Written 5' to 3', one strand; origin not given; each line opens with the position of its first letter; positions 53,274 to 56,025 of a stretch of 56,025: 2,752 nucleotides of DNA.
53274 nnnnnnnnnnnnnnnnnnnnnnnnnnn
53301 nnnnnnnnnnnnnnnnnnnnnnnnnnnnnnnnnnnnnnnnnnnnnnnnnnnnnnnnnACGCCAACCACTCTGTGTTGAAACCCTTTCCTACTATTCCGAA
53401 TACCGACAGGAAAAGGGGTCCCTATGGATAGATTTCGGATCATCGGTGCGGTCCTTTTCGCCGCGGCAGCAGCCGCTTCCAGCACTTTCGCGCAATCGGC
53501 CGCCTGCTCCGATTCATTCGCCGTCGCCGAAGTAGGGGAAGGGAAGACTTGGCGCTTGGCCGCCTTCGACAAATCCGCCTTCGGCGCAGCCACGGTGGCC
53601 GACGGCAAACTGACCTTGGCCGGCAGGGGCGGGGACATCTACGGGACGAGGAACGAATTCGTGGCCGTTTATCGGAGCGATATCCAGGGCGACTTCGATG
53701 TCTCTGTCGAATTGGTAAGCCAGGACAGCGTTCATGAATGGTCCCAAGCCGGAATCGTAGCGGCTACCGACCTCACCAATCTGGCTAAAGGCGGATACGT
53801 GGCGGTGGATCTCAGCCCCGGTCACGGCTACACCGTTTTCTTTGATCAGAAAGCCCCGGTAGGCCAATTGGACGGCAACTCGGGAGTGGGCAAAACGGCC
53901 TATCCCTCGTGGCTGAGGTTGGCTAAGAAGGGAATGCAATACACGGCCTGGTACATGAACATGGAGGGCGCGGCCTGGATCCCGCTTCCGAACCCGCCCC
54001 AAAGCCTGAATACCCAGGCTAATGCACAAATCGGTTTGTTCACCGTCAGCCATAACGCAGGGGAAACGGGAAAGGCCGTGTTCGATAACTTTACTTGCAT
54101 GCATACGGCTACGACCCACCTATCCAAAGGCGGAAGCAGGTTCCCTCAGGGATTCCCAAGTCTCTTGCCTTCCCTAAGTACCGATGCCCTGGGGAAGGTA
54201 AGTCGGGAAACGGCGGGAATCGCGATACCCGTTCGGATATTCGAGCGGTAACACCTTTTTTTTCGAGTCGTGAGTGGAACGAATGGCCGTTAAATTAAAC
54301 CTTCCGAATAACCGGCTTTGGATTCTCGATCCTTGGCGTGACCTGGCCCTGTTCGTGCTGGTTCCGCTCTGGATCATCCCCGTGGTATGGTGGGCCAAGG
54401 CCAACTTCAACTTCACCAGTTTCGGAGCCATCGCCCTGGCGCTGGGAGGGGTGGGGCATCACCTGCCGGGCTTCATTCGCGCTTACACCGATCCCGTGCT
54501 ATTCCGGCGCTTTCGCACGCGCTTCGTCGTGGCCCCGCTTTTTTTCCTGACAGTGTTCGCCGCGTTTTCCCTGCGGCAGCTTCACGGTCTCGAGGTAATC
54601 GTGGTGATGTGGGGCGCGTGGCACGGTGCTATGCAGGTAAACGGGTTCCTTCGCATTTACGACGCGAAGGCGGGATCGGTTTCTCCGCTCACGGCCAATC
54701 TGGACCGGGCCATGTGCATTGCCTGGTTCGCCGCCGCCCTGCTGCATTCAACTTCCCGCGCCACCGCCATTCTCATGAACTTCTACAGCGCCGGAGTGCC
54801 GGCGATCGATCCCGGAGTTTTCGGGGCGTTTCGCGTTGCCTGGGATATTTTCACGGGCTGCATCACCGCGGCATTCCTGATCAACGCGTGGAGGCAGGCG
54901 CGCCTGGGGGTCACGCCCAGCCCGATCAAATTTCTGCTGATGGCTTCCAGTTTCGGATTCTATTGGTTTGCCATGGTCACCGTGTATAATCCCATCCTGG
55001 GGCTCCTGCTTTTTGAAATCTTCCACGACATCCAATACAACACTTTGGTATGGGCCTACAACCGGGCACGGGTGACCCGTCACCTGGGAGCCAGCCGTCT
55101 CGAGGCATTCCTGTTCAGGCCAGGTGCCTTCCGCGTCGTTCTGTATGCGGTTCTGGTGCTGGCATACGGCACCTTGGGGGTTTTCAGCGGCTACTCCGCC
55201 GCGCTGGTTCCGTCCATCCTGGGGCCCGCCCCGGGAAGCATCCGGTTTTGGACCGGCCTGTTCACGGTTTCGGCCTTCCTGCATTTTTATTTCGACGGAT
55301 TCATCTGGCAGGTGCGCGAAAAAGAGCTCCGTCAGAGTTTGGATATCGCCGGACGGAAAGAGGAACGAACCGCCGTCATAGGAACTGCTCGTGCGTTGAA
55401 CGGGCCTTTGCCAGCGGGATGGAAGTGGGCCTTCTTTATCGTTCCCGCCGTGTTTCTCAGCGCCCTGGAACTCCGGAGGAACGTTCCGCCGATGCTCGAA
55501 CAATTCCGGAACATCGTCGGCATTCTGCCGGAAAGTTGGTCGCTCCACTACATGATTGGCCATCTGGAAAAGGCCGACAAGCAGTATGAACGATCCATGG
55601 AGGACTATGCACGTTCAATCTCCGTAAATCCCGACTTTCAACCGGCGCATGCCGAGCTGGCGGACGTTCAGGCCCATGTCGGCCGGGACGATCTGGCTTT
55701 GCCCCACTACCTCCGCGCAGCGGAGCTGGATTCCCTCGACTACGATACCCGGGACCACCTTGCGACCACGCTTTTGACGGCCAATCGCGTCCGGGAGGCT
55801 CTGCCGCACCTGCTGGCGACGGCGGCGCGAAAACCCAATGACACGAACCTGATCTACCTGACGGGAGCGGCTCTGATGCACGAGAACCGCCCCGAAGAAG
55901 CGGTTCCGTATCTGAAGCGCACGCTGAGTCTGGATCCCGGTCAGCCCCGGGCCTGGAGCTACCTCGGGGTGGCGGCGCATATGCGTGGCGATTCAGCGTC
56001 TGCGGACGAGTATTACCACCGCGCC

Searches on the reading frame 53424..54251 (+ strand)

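Call 16: search_protein_families(library=pfam, proteins=[window:53424-54251:+], max_evalue=0.01)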
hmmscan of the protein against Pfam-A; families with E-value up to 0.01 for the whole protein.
window:53424-54251:+ (275 aa): 1 family
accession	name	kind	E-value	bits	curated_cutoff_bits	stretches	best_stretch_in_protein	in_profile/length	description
PF07081.18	DUF1349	-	0.00015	22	32.4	1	73-226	32-177/179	Protein of unknown function (DUF1349)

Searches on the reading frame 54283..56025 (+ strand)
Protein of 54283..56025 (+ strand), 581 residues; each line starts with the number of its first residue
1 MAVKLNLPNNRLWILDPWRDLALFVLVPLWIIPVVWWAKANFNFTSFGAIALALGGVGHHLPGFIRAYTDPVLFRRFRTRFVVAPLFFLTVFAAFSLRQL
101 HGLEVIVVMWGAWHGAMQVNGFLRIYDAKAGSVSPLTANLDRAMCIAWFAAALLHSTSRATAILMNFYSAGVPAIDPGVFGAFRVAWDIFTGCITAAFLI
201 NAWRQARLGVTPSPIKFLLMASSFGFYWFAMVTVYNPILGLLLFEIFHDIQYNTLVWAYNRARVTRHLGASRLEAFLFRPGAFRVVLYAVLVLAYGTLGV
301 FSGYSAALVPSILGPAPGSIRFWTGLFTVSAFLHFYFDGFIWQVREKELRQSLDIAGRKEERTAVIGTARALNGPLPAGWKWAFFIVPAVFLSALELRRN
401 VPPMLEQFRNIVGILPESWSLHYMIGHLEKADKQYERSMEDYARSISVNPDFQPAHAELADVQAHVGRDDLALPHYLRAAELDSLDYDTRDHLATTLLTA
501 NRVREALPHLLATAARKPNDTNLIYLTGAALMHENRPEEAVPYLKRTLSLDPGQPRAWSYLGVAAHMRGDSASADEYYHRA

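Call 4: search_protein_families(library=pfam, proteins=[window:54283-56025:+], max_evalue=1)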
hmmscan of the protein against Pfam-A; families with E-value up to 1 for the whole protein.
window:54283-56025:+ (581 aa): 21 families
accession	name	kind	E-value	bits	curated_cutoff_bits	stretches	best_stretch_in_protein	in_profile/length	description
PF07719.23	TPR_2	-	3.8e-14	52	27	2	525-553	5-33/34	Tetratricopeptide repeat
PF00515.34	TPR_1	-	5.5e-14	51.7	27.8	3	528-552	8-32/34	Tetratricopeptide repeat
PF13431.12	TPR_17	-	2.9e-11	43.2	24.4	1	544-574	2-32/34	Tetratricopeptide repeat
PF13432.12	TPR_16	-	4.4e-11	43.5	32.7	3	493-555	3-65/65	Tetratricopeptide repeat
PF14559.12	TPR_19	-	7.6e-09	36.2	25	1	531-576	1-46/68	Tetratricopeptide repeat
PF13428.12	TPR_14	-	1.2e-08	35.3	23.5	1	523-562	3-42/44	Tetratricopeptide repeat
PF13181.12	TPR_8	-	2.5e-07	30.8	25.7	1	421-451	3-33/34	Tetratricopeptide repeat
PF13414.12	TPR_11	-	6.2e-06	26.2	26.8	2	530-567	3-40/42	TPR repeat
PF13176.12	TPR_7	-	6.3e-05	23.2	27.9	1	529-555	7-35/36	Tetratricopeptide repeat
PF13424.12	TPR_12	-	0.00081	20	30.1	2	458-508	8-66/77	Tetratricopeptide repeat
PF14561.12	TPR_20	-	0.0013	19.5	25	0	507-549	8-50/90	Tetratricopeptide repeat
PF24575.1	TPR_Slam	-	0.0033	18.3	35.2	1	421-462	49-90/104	Surface lipoprotein assembly modifier, N-terminal TPR repeats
PF13371.12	TPR_9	-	0.0038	17.7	35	1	518-556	26-64/73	Tetratricopeptide repeat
PF23914.1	TPR_CcmH_CycH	-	0.0066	16.7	42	1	512-579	75-145/158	Cytochrome c-type biogenesis protein H TPR domain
PF25062.1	ARM_TT21_N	-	0.01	16.1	40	1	513-572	91-152/222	Tetratricopeptide repeat protein 21 N-terminal ARM repeat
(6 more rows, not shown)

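Call 5: search_protein_families(library=ncbifam, proteins=[window:54283-56025:+], max_evalue=1)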
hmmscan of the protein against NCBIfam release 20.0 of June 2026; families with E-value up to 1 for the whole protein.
window:54283-56025:+ (581 aa): 17 families
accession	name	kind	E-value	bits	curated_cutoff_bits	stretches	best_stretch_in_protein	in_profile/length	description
NF040959.1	MamA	equivalog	1e-16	61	200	2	491-580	109-198/204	magnetosome protein MamA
TIGR02917.1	PEP_TPR_lipo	equivalog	5.5e-12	44.4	312.2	1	428-578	168-318/899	XrtA/PEP-CTERM system TPR-repeat protein PrsT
TIGR00540.1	TPR_hemY_coli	hypoth_equivalog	6.5e-08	31.7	142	2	498-580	303-384/385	heme biosynthesis-associated TPR protein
TIGR02521.1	type_IV_pilW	equivalog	1.2e-06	28.2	154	1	433-580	45-194/234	type IV pilus biogenesis/stability protein PilW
NF052415.1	T3SS_chap_SctY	equivalog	5e-06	27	70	2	480-549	33-105/106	type III secretion apparatus assembly chaperone SctY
NF033920.0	C39_PA2778_fam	equivalog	2.2e-05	24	150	2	495-581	164-250/255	PA2778 family cysteine peptidase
NF047371.1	FlcA_CTERM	equivalog_domain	8.7e-05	21.2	300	1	426-549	406-535/646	periplasmic flagellar collar protein FlcA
NF033762.1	social_mot_Tgl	equivalog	0.0013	18.2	225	0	538-578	48-89/252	social motility TPR repeat lipoprotein Tgl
NF033758.1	gliding_GltE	equivalog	0.0033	16.5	225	1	420-547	223-351/411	adventurous gliding motility TPR repeat lipoprotein GltE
TIGR02552.1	LcrH_SycD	equivalog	0.004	16.9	104.8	0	423-520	22-119/136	SycD/LcrH family type III secretion system chaperone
TIGR00990.1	3a0801s09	subfamily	0.033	12.8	757.25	0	406-507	386-487/615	mitochondrial import receptor subunit TOM70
TIGR04510.1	mod_pep_cyc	subfamily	0.033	12.7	400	1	423-579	402-560/814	putative peptide modification system cyclase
NF002725.1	PRK02603.1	equivalog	0.048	13.7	143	0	530-575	81-126/173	photosystem I assembly protein Ycf3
NF011721.1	PRK15174.1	equivalog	0.077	11.2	1200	1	505-557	268-320/656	Vi polysaccharide transport protein VexE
NF041186.1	SenA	equivalog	0.14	11.6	420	1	499-553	102-156/382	selenoneine synthase SenA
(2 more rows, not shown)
